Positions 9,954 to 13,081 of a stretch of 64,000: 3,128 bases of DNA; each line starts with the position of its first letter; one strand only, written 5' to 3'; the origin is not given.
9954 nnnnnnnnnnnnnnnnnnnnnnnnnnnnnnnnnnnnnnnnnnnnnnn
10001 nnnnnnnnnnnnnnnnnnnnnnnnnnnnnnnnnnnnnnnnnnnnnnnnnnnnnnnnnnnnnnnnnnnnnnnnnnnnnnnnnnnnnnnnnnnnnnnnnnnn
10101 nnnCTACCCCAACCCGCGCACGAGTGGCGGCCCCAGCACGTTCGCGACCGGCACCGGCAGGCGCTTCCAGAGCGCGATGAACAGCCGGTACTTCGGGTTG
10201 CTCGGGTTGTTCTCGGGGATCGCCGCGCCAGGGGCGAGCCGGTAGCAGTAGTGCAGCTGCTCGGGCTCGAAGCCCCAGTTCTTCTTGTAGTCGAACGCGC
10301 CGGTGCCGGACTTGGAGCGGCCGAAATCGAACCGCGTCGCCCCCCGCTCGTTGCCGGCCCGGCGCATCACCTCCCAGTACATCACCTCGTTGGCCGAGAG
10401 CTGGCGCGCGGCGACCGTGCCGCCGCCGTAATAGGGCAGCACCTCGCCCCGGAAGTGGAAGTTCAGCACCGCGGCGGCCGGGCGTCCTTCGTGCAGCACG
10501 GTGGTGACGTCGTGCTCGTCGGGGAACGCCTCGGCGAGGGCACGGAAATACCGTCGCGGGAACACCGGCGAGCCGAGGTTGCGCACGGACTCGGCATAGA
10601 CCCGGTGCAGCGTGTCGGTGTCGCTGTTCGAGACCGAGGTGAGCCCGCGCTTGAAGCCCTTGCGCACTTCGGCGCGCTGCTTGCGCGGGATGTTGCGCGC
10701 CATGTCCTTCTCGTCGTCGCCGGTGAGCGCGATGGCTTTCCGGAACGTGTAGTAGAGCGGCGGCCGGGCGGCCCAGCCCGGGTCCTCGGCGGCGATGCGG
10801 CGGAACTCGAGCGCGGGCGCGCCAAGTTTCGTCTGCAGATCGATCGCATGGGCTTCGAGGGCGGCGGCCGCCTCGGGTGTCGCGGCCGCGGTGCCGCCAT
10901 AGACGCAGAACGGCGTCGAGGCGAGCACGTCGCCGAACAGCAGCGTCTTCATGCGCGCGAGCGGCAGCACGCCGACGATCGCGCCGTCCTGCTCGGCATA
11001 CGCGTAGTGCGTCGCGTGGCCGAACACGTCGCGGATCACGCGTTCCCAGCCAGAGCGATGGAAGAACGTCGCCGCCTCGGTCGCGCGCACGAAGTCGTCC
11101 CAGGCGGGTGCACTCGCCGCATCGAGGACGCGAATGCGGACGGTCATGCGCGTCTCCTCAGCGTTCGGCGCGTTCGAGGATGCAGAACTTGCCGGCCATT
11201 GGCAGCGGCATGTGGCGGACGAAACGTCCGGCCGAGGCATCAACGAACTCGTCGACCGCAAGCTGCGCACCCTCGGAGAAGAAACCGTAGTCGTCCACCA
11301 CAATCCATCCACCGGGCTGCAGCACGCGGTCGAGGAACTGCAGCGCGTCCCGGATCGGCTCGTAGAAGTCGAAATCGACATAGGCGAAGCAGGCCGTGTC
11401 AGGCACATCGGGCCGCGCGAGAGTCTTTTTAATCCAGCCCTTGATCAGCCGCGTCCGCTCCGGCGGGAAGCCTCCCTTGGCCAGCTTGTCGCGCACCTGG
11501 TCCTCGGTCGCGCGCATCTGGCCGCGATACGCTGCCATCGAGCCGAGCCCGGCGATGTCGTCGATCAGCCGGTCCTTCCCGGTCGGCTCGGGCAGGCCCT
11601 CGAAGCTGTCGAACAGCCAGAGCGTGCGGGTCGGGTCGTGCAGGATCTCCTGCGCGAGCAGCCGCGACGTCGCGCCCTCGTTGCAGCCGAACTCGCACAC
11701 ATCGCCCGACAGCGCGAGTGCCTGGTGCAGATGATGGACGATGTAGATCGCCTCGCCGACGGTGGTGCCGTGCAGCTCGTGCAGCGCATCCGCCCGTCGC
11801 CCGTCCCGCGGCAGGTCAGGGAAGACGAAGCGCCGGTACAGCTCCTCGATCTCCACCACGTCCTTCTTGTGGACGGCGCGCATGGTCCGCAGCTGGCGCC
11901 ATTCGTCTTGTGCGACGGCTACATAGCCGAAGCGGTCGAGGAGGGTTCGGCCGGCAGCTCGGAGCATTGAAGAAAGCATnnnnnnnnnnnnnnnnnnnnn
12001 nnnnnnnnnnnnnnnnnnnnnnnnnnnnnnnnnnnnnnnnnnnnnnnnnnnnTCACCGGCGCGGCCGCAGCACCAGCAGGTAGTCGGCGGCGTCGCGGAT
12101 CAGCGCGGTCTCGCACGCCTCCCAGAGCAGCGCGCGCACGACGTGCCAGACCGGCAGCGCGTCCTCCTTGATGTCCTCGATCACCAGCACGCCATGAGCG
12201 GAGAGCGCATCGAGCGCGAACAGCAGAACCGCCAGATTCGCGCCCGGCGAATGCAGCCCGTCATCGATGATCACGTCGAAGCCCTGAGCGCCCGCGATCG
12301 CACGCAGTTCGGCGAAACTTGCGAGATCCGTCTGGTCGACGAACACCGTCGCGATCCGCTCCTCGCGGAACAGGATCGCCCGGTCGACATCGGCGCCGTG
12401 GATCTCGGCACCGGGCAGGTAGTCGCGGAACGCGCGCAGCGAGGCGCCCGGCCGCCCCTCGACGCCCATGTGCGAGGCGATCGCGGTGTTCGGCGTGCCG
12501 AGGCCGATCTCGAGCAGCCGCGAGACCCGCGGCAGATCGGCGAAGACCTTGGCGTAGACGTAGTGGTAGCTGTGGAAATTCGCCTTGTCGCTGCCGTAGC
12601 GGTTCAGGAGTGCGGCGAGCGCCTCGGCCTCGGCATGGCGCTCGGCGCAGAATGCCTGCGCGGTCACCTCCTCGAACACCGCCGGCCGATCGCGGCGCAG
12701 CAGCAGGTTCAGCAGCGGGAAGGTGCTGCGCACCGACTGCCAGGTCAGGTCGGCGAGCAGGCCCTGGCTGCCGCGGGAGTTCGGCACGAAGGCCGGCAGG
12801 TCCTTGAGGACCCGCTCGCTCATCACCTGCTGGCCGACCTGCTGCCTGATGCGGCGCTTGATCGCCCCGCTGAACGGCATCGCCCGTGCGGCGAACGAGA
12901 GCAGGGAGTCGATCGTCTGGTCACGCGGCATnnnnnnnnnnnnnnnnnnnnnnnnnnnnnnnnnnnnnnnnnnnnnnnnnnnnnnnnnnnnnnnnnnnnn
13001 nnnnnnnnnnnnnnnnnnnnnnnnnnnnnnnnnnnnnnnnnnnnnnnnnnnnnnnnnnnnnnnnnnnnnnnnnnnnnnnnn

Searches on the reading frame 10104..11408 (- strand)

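Call 11: search_protein_families(library=pfam, proteins=[window:10104-11408:-], max_evalue=0.01)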
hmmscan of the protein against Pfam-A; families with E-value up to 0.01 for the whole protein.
window:10104-11408:- (434 aa): 3 families
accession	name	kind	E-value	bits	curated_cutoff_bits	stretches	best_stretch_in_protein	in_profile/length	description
PF13480.13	Acetyltransf_6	-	3.3e-21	76.4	22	1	242-376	1-143/143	Acetyltransferase (GNAT) domain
PF02388.22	FemAB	-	0.00045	19.6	24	0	310-363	307-359/406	FemAB family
PF04339.18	FemAB_like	-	0.0036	17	27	1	249-391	200-334/369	Peptidogalycan biosysnthesis/recognition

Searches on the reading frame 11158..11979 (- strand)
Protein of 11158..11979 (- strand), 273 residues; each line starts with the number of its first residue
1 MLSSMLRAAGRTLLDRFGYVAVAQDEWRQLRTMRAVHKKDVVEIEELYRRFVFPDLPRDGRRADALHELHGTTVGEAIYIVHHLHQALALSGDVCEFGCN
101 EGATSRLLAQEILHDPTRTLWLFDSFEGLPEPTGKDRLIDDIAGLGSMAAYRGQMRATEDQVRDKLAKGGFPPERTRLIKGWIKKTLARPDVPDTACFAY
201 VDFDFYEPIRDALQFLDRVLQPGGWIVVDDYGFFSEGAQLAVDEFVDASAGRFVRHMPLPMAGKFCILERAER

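Call 11: search_protein_families(library=pfam, proteins=[window:11158-11979:-], max_evalue=0.01)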
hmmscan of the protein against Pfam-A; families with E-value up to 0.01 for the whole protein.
window:11158-11979:- (273 aa): 3 families
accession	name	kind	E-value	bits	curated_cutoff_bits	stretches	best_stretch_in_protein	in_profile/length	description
PF05711.17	TylF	-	3.2e-22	79.5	23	1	90-247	91-244/264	Macrocin-O-methyltransferase (TylF)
PF13578.12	Methyltransf_24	-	2.4e-09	38.4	26.3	1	96-231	2-105/105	Methyltransferase domain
PF13489.12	Methyltransf_23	-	0.0015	18.7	27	1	86-232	18-120/164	Methyltransferase domain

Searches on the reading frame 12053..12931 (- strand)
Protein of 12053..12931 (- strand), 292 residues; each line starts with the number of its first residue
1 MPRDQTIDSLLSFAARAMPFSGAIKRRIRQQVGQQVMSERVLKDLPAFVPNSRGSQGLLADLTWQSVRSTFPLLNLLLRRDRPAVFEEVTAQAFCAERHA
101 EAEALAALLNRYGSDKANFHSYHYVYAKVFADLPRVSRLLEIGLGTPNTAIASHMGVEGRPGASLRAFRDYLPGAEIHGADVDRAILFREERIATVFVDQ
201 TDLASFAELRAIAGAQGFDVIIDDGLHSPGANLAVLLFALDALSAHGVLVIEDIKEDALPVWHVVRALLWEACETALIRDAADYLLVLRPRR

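Call 11: search_protein_families(library=pfam, proteins=[window:12053-12931:-], max_evalue=0.01)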
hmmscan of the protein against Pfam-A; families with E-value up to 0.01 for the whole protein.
window:12053-12931:- (292 aa): 1 family
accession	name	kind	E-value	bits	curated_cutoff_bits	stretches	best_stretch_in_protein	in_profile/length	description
PF13578.12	Methyltransf_24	-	0.0015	19.9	26.3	1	197-254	49-105/105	Methyltransferase domain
